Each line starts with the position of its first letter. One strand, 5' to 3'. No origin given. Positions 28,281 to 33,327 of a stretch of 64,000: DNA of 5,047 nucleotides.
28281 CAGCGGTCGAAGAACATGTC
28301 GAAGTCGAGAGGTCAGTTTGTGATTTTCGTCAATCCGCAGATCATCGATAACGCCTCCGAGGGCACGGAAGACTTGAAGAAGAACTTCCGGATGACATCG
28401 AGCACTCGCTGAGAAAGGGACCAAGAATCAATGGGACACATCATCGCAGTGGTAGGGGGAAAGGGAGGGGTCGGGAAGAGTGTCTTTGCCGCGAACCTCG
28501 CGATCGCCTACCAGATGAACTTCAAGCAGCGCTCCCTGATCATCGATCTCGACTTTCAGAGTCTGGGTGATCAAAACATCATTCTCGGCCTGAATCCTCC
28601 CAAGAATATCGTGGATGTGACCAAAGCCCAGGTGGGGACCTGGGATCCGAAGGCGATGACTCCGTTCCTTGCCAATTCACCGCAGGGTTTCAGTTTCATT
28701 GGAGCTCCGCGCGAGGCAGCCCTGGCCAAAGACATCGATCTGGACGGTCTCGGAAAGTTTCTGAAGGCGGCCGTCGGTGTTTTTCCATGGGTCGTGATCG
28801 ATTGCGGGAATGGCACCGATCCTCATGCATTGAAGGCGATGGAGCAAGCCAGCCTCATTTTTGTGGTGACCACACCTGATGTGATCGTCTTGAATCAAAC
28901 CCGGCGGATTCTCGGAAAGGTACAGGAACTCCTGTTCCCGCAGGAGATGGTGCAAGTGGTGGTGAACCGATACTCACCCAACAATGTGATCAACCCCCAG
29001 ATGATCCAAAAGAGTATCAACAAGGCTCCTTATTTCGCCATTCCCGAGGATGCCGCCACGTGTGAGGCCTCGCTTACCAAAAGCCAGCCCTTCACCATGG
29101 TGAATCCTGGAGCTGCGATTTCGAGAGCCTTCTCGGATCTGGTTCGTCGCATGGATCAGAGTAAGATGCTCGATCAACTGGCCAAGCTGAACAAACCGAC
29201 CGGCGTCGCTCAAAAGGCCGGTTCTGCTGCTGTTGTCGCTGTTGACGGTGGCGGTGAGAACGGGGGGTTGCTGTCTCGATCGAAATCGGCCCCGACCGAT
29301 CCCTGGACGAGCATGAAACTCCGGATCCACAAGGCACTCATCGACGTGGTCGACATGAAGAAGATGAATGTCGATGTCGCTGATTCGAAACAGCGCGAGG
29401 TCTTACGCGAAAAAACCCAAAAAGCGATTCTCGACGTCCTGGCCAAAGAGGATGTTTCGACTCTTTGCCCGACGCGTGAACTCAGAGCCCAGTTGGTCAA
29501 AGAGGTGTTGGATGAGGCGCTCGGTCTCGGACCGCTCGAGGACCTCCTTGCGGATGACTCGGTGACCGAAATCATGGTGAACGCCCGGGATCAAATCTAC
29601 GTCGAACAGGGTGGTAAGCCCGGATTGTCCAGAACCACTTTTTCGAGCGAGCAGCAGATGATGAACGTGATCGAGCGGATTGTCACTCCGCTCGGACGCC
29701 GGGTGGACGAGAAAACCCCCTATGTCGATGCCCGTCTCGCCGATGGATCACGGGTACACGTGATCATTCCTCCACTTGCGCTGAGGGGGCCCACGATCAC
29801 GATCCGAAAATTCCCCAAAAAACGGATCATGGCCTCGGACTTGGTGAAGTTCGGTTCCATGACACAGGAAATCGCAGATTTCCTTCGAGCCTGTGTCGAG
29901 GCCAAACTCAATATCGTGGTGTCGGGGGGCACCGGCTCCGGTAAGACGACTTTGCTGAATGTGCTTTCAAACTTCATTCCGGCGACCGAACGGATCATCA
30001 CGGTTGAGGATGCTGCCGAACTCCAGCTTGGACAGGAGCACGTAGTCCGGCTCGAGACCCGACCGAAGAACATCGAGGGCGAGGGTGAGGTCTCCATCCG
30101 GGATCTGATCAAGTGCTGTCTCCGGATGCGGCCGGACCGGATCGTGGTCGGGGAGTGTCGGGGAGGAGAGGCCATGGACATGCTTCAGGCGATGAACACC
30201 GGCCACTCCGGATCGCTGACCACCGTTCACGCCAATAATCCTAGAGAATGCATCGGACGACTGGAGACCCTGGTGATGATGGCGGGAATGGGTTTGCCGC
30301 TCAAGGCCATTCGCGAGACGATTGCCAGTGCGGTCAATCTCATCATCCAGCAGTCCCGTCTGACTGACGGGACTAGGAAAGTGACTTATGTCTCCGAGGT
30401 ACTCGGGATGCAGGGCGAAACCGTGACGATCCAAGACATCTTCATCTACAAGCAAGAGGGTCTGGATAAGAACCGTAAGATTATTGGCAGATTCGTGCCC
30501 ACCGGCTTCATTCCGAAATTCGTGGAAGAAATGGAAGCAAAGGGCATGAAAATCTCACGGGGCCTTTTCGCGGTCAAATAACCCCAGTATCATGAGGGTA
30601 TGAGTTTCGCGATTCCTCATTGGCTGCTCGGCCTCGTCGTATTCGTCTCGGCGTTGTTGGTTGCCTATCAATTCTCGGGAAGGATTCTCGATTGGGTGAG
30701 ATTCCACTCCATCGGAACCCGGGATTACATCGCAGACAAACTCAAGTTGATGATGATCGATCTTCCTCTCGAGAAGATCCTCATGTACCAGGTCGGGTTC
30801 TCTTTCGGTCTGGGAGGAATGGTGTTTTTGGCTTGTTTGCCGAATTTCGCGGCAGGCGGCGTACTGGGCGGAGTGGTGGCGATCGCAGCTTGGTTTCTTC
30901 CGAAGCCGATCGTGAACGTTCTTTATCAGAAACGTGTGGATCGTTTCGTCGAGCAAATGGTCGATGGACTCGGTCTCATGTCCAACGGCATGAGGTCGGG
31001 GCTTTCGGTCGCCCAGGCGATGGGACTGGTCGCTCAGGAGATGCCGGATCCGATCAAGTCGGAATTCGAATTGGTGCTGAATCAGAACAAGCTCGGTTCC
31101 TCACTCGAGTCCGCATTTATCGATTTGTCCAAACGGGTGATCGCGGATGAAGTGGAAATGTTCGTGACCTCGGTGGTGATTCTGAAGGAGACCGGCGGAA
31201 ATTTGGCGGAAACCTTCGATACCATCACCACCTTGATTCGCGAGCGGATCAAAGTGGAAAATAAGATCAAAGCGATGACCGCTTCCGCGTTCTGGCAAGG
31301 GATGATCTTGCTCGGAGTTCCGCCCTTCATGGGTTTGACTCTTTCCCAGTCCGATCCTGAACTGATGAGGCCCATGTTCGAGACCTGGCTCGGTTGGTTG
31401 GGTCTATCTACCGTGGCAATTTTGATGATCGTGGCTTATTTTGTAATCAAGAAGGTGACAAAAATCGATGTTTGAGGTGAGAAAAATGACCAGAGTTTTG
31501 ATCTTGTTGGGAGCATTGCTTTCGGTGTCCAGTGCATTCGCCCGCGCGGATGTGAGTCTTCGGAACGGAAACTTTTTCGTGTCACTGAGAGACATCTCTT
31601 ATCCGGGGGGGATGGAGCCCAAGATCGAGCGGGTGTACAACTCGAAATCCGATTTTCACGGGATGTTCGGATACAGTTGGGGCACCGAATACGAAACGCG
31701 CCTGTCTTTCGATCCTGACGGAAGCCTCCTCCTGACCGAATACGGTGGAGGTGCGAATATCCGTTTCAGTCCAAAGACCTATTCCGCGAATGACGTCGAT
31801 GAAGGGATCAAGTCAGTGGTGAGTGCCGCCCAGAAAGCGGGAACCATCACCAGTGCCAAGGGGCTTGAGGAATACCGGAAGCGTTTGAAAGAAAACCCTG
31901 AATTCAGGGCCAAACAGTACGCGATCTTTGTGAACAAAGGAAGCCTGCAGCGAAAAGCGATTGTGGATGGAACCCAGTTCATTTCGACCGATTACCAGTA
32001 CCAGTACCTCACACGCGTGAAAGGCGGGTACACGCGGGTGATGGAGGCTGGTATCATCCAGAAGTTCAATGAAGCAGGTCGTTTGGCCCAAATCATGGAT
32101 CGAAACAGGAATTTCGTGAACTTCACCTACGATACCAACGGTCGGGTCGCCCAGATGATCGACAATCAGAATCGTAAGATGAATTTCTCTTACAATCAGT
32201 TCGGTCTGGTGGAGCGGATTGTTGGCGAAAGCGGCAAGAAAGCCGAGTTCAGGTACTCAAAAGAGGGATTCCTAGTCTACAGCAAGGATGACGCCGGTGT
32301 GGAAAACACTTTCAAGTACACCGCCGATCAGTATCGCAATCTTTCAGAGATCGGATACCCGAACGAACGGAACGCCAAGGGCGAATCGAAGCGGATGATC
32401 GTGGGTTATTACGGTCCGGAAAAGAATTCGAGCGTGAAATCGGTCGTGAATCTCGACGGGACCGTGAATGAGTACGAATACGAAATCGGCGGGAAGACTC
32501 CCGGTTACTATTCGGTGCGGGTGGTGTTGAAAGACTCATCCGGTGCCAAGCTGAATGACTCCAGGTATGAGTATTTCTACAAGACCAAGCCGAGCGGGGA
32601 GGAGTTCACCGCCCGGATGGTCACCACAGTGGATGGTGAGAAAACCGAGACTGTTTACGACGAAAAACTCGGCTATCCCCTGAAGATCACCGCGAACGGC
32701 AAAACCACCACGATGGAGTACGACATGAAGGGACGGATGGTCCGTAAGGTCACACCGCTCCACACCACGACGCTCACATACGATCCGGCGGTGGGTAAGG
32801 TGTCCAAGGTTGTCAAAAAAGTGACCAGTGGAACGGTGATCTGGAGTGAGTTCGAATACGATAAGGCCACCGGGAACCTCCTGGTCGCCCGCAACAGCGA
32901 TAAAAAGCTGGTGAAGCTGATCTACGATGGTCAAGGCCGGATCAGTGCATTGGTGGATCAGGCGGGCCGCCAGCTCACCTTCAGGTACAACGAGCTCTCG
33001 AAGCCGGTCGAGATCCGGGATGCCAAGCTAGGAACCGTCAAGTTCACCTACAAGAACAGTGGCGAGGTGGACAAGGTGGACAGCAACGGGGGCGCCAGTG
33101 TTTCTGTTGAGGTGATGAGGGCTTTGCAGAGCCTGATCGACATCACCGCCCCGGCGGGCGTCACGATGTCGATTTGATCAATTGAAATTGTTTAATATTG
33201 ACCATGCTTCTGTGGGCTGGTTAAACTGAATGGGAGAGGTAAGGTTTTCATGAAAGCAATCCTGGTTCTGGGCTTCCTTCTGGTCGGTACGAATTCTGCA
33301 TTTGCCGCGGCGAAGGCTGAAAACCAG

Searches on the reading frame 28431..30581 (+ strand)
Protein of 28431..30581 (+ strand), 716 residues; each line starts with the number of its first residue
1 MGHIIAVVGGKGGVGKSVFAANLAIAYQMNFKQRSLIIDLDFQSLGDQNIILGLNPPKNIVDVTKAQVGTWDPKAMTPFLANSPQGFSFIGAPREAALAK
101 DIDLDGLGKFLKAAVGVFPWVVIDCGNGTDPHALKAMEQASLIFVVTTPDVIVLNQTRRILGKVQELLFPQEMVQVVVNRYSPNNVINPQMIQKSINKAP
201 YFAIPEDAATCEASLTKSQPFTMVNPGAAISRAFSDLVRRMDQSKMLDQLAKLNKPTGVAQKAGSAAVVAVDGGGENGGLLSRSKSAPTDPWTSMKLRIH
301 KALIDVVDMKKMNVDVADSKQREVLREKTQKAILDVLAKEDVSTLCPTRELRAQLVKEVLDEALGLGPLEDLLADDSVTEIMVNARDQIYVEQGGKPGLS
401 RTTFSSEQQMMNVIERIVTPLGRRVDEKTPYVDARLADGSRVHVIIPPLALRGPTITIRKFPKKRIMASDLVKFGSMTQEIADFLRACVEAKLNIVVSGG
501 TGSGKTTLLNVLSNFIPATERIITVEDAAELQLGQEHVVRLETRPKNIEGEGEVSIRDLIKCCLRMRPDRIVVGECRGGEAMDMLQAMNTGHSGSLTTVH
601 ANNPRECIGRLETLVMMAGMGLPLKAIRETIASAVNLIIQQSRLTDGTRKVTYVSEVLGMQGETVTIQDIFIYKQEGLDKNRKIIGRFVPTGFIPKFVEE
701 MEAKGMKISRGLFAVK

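Call 6: search_protein_families(library=pfam, proteins=[window:28431-30581:+], max_evalue=0.01)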
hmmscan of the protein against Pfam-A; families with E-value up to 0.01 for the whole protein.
window:28431-30581:+ (716 aa): 18 families
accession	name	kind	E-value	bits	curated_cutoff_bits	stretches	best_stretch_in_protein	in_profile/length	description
PF00437.27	T2SSE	-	2.7e-63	214.3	24.9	1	364-646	3-279/370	Type II/IV secretion system protein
PF01656.29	CbiA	-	1.1e-15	58.2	25.4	1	5-218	1-123/125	CobQ/CobB/MinD/ParA nucleotide binding domain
PF06564.18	CBP_BcsQ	-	3.2e-07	30.6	21.3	1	4-236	3-228/234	Cellulose biosynthesis protein BcsQ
PF10609.15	ParA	-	3.6e-07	30.3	27.1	1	3-164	4-160/246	NUBPL iron-transfer P-loop NTPase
PF13614.12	AAA_31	-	4.9e-06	27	27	1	3-63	2-62/177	AAA domain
PF00005.33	ABC_tran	-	2.1e-05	25.6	25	1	489-528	8-47/137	ABC transporter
PF02374.21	ArsA_ATPase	-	7e-05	22.6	24.3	0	6-41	4-38/305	Anion-transporting ATPase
PF13191.12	AAA_16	-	0.00012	23.1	32.6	0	480-525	11-57/167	AAA ATPase domain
PF20720.3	nSTAND3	-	0.00073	19.7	27.2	0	490-528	15-54/155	Novel STAND NTPase 3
PF13238.12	AAA_18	-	0.0019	19.1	29.4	0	495-578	1-82/128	AAA domain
PF05729.18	NACHT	-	0.0022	18.3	26.7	0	495-512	3-20/167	NACHT domain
PF13401.12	AAA_22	-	0.0025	18.5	27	0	492-524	5-38/130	AAA domain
PF13521.12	AAA_28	-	0.0032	18.1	27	0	495-529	2-32/164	AAA domain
PF07693.20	KAP_NTPase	-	0.0037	17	20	0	476-519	3-47/293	KAP family P-loop domain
PF03193.22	RsgA_GTPase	-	0.0059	16.9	30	0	474-514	89-128/174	RsgA GTPase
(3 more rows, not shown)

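Call 12: search_protein_families(library=ncbifam, proteins=[window:28431-30581:+], max_evalue=0.1)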
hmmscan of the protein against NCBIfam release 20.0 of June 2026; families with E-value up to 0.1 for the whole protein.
window:28431-30581:+ (716 aa): 68 families (the best 25 are shown)
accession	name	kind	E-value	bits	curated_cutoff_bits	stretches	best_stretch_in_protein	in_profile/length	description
TIGR03819.1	heli_sec_ATPase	hypoth_equivalog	3.3e-98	329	373.15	1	328-654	16-338/340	TadA family conjugal transfer-associated ATPase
TIGR02788.1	VirB11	equivalog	1.5e-69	234.4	249.95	2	478-652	130-304/308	P-type DNA transfer ATPase VirB11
TIGR02782.1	TrbB_P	equivalog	4.6e-64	216.6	304.55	1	369-661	14-297/303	P-type conjugative transfer ATPase TrbB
NF010475.0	PRK13900.1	equivalog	4.9e-61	206.6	389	2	478-658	146-323/333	type IV secretion system ATPase VirB11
NF058587.1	archaellum_moto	equivalog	3.6e-58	197.6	550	1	303-673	100-451/527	archaellum flagellar ATPase motor FlaI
NF010469.0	PRK13894.1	subfamily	1.5e-55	188.8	508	1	357-663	16-313/320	conjugal transfer ATPase TrbB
NF010407.0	PRK13833.1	subfamily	4e-51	174.3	499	1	354-662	9-305/323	conjugal transfer protein TrbB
NF053672.1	bindosome_BasE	exception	1.1e-40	139.8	1000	1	403-657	180-430/512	bindosome assembly system ATPase subunit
NF010425.0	PRK13851.1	equivalog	1.7e-38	132.4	461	2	480-641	150-312/344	type IV secretion system protein VirB11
TIGR01968.1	minD_bact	equivalog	3.2e-20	72.6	212.9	1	3-247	2-243/261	septum site-determining protein MinD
TIGR01969.1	minD_arch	subfamily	2.4e-19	69.5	201.75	1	4-246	2-235/251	cell division ATPase MinD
NF041000.1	ATPase_ComGA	equivalog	1.2e-18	67.1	300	1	478-616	113-247/267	competence type IV pilus ATPase ComGA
TIGR03815.1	CpaE_hom_Actino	equivalog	9.3e-16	57.9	154.45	1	2-212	111-313/340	septum site-determining protein Ssd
TIGR02525.1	plasmid_TraJ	equivalog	4.3e-15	55.6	368.3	1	465-651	123-307/372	plasmid transfer ATPase TraJ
TIGR01420.1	pilT_fam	subfamily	7.5e-15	55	319.1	1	380-658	16-283/343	PilT/PilU family type 4a pilus ATPase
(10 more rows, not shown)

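Call 66: find_related_loci(query=A3, collection=metagenome_contigs, flank=10000)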
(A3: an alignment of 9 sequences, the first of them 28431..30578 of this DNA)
Query A3 (716 aa) in metagenome_contigs; peptide patterns used: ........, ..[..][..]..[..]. (x = any residue, [..] = any of these).
600 stretches matched a pattern (row limit reached: there are more); 14 encode a relative of the query (tblastn E <= 1e-3); 14 distinct loci.
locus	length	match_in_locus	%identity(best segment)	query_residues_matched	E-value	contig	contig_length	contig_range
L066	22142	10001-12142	72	2-716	0e+0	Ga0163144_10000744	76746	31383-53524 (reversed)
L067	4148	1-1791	85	124-716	0e+0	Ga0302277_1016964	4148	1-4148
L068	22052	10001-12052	48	17-714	0e+0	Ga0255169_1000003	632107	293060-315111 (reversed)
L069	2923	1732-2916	37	17-427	5e-77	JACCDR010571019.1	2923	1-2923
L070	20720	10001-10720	25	5-243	1e-9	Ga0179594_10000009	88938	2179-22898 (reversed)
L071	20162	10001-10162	43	5-60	2e-8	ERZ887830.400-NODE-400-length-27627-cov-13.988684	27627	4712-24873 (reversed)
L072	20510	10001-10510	30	4-179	2e-7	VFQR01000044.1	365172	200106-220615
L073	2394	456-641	36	4-67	3e-7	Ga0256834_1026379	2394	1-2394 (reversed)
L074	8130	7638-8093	27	4-161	6e-7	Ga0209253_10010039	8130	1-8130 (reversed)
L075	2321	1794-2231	26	4-154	8e-7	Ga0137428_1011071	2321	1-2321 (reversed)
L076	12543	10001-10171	44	5-63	3e-6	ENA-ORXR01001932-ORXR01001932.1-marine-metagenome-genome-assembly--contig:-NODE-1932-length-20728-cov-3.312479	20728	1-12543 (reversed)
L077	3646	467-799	33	495-611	5e-6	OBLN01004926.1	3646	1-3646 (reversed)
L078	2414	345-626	34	4-82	1e-5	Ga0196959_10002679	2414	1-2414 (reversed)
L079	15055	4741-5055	31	495-603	2e-5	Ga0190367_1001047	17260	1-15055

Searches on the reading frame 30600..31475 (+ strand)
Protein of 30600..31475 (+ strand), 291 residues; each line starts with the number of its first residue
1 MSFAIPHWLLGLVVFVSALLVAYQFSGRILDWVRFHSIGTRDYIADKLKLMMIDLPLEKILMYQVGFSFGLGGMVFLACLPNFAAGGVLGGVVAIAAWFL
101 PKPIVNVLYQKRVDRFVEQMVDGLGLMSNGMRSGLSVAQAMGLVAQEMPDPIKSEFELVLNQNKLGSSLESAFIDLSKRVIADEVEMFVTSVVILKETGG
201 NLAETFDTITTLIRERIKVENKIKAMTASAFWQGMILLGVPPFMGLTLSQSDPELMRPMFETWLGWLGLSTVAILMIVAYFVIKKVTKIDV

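Call 6: search_protein_families(library=pfam, proteins=[window:30600-31475:+], max_evalue=0.01)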
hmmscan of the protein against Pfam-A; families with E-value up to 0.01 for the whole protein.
window:30600-31475:+ (291 aa): 1 family
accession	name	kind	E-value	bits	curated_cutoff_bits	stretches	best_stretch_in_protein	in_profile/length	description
PF00482.28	T2SSF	-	1.1e-17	64.6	25.2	1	126-246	4-121/125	Type II secretion system (T2SS), protein F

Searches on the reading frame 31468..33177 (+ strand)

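Call 6: search_protein_families(library=pfam, proteins=[window:31468-33177:+], max_evalue=0.01)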
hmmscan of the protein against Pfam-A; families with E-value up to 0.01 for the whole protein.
window:31468-33177:+ (569 aa): 2 families
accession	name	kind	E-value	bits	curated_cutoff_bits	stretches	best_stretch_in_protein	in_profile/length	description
PF05593.20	RHS_repeat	-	3.4e-17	62.8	22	2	486-519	1-34/38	RHS Repeat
PF20148.4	DUF6531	-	1.6e-12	48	24.1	1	29-91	4-66/74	Domain of unknown function (DUF6531)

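Call 12: search_protein_families(library=ncbifam, proteins=[window:31468-33177:+], max_evalue=0.1)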
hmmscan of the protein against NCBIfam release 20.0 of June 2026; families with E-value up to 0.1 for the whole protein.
window:31468-33177:+ (569 aa): 2 families
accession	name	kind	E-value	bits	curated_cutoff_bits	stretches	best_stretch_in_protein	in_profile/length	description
TIGR01643.1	YD_repeat_2x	repeat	2.8e-15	56.1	15.8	2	486-527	1-42/42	YD repeat-containing protein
NF041261.1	RHS_core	equivalog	1.6e-10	39.5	2000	2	198-440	431-668/1261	RHS element core protein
